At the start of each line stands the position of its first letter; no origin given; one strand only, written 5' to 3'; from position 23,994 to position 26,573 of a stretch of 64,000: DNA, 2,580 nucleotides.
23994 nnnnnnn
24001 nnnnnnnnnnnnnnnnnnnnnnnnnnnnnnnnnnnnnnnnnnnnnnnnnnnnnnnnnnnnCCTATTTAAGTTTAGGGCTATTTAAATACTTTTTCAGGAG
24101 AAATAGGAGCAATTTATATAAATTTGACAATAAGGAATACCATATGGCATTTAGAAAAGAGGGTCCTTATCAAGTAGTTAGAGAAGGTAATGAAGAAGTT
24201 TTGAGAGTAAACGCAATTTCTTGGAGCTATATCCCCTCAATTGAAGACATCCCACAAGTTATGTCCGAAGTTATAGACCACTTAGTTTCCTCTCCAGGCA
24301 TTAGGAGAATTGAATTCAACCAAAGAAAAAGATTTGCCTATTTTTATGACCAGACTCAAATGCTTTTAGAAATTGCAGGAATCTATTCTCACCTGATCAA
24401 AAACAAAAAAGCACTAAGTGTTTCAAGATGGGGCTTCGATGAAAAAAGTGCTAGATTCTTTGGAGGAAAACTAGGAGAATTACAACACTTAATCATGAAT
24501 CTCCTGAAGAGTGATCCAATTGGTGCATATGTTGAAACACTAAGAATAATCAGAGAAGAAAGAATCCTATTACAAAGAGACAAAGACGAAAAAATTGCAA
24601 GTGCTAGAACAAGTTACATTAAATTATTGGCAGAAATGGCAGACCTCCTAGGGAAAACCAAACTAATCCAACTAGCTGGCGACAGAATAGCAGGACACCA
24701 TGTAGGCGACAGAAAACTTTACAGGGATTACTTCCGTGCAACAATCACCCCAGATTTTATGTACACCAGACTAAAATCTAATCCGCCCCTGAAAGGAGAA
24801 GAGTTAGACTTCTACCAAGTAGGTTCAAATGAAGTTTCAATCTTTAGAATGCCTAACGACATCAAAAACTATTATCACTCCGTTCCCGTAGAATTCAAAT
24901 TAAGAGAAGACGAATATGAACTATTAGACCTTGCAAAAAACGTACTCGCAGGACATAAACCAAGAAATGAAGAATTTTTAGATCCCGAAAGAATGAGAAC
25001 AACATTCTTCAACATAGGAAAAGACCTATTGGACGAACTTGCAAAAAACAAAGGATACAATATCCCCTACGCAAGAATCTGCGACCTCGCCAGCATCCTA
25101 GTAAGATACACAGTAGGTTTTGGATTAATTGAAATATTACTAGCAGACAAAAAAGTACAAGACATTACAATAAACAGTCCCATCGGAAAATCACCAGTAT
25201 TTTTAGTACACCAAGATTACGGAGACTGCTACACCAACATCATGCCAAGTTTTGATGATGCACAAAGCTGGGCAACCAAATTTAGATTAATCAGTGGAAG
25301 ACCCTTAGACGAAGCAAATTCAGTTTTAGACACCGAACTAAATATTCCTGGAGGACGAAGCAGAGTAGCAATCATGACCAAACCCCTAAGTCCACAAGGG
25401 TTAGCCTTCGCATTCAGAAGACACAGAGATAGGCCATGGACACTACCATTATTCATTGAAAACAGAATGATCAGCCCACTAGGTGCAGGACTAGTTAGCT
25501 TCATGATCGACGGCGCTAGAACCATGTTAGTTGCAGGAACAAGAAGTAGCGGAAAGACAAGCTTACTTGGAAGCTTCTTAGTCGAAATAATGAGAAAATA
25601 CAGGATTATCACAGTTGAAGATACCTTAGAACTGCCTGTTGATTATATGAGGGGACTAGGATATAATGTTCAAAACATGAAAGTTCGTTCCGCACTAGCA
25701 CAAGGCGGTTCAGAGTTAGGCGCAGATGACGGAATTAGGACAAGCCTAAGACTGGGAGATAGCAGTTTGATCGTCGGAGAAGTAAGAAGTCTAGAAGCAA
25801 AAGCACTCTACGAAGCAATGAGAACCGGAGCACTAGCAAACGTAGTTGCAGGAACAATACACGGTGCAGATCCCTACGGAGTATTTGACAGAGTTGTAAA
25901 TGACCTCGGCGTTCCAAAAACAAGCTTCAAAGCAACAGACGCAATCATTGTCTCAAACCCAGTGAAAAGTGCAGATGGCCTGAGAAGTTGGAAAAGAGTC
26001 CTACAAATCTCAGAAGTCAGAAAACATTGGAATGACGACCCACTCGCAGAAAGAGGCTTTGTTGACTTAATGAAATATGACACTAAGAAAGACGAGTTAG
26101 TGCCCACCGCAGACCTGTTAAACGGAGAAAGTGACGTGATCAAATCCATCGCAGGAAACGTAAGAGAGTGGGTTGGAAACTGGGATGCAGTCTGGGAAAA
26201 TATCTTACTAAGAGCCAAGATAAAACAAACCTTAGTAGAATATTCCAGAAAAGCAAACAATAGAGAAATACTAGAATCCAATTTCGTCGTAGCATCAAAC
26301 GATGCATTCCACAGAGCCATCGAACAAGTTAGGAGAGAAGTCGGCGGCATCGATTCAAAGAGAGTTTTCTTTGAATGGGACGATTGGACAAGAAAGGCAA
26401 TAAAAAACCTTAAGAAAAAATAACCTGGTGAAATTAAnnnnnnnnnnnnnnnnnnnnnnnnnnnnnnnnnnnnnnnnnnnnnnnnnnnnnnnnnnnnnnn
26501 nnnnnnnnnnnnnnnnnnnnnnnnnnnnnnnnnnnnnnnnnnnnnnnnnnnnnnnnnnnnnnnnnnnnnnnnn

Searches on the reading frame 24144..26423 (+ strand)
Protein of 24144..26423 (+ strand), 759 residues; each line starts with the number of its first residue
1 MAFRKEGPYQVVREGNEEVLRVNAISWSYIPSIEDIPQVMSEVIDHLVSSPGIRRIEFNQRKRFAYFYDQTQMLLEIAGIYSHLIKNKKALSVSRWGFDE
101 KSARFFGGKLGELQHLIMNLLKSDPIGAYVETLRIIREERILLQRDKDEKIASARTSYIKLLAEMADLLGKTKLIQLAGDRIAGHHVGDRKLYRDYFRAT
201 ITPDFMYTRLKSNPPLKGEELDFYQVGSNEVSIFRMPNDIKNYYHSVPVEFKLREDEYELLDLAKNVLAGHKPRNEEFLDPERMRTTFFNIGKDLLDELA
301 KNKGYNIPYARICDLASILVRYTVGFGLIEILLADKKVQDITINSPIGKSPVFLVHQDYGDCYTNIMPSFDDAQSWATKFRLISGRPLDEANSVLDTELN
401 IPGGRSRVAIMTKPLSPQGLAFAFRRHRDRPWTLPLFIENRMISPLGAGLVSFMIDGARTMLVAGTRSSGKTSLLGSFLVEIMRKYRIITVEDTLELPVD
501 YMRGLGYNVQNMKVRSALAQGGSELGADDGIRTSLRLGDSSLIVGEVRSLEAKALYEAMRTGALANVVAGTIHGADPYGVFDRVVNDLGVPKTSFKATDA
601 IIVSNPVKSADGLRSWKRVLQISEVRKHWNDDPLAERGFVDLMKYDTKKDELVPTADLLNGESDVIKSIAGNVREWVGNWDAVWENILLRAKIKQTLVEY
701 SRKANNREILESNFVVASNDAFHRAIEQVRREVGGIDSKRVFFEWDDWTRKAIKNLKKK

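Call 7: search_protein_families(library=pfam, max_evalue=0.01, proteins=[window:24144-26423:+])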
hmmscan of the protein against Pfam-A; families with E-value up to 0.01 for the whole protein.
window:24144-26423:+ (759 aa): 1 family
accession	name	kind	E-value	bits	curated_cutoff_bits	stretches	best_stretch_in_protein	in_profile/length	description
PF00437.27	T2SSE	-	2.8e-14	53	24.9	1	402-603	88-273/370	Type II/IV secretion system protein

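Call 10: find_encoding_contigs(protein=window:24144-26423:+, flank=10000, max_places=6)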
Protein window:24144-26423:+ (759 aa): 10 contigs read that carry it; 5 places shown.
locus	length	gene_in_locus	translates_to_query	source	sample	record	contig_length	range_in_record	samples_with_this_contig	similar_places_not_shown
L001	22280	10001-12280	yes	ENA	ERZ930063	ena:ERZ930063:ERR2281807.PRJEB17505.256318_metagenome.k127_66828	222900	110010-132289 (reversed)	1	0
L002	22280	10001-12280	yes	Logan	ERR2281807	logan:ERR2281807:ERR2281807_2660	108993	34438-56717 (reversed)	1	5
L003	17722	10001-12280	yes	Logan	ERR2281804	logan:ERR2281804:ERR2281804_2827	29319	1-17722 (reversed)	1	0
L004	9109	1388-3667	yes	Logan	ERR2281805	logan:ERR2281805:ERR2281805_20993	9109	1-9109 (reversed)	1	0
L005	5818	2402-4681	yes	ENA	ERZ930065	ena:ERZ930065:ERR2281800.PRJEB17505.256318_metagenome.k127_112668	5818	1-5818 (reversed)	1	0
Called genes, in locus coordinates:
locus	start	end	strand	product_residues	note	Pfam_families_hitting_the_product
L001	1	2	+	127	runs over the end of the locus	PF01381:HTH_3 (weak)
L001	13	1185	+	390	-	PF00155:Aminotran_1_2, PF00266:Aminotran_5, PF01212:Beta_elim_lyase, PF01041:DegT_DnrJ_EryC1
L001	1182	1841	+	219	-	PF01592:NifU_N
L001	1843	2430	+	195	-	PF08984:DUF1858, PF01521:Fe-S_biosyn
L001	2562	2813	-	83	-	-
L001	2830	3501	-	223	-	PF02732:ERCC4, PF14520:HHH_5, PF00633:HHH (faint), PF12826:HHH_2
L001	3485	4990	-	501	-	PF00270:DEAD, PF04851:ResIII, PF18766:SWI2_SNF2, PF21210:RNA_helicase_helical, PF00271:Helicase_C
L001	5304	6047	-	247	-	-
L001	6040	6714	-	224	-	PF01963:TraB_PrgY_gumN, PF18950:DUF5694 (faint)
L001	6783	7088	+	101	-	-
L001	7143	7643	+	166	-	-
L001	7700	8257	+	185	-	-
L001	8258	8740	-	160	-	-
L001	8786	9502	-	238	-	-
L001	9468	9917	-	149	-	-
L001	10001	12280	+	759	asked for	PF00437:T2SSE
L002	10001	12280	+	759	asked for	PF00437:T2SSE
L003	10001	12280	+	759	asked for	PF00437:T2SSE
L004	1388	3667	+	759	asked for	PF00437:T2SSE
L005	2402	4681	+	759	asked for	PF00437:T2SSE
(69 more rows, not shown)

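Call 28: search_solved_structures(query=window:24144-26423:+, max_evalue=0.001)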
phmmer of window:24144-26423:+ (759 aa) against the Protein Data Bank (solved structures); distinct sequences matched with E-value up to 0.001: 14.
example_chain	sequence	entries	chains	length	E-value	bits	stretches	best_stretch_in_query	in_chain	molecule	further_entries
2oap_1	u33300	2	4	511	3.9e-26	94.6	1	317-653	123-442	Type II secretion system protein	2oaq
8rkd_E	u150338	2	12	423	1.3e-20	76.4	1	293-598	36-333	Pilus assembly ATPase CpaF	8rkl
8rjf_A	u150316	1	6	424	1.3e-20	76.4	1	293-598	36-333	Pilus assembly ATPase CpaF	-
9e24_A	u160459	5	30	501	2.2e-20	75.7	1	293-598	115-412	CpaF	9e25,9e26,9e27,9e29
4ii7_A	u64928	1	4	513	5.3e-17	64.5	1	320-653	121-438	FlaI ATPase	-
4ihq_A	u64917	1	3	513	3.6e-16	61.7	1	320-653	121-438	FlaI ATPase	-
6bge_A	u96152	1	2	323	2.3e-05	26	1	458-586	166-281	VirB11-like protein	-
1g6o_A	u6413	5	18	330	2.4e-05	25.9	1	458-586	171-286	CAG-ALPHA | virB11 homolog | Cag-alfa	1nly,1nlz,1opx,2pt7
3jvu_A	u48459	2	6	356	2.7e-05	25.7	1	445-588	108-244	Twitching mobility protein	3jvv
2eyu_A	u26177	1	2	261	8.6e-05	24.1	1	461-586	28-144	twitching motility protein PilT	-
4pht_A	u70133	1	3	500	0.00013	23.5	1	460-591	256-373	General secretory pathway protein E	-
2gsz_A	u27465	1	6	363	0.00016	23.2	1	461-586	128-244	twitching motility protein PilT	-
2ewv_A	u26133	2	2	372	0.00017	23.1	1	461-586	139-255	twitching motility protein PilT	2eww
1p9r_A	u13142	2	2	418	0.0007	21.1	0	461-591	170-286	General secretion pathway protein E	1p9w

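Call 47: search_protein_families(library=ncbifam, max_evalue=0.01, proteins=[window:24144-26423:+])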
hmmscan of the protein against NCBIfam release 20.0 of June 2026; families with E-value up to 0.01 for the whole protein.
window:24144-26423:+ (759 aa): 11 families
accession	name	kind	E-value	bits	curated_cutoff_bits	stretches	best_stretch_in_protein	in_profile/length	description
NF058587.1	archaellum_moto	equivalog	3.9e-34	118.3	550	1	300-699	121-501/527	archaellum flagellar ATPase motor FlaI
TIGR03819.1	heli_sec_ATPase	hypoth_equivalog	2e-33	116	373.15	1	304-584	30-297/340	TadA family conjugal transfer-associated ATPase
TIGR02782.1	TrbB_P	equivalog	2.6e-15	56.5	304.55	1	373-584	54-252/303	P-type conjugative transfer ATPase TrbB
TIGR02788.1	VirB11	equivalog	7.5e-15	54.7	249.95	1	455-586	141-264/308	P-type DNA transfer ATPase VirB11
NF053672.1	bindosome_BasE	exception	1.9e-13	50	1000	1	325-655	137-451/512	bindosome assembly system ATPase subunit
NF010475.0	PRK13900.1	equivalog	9.4e-11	41.3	389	1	455-574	157-269/333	type IV secretion system ATPase VirB11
NF010469.0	PRK13894.1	subfamily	1.2e-10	41.3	508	1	334-585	32-265/320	conjugal transfer ATPase TrbB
NF010425.0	PRK13851.1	equivalog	1.5e-10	40.5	461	1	454-586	158-282/344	type IV secretion system protein VirB11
NF041000.1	ATPase_ComGA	equivalog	2.8e-10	39.6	300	1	460-603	130-260/267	competence type IV pilus ATPase ComGA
NF010407.0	PRK13833.1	subfamily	2.4e-06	27.2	499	1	389-576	78-251/323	conjugal transfer protein TrbB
NF053534.1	T4PilAsmATPsTfpB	equivalog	1.3e-05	23.8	850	1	460-598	338-462/584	type IV pilus assembly ATPase TfpB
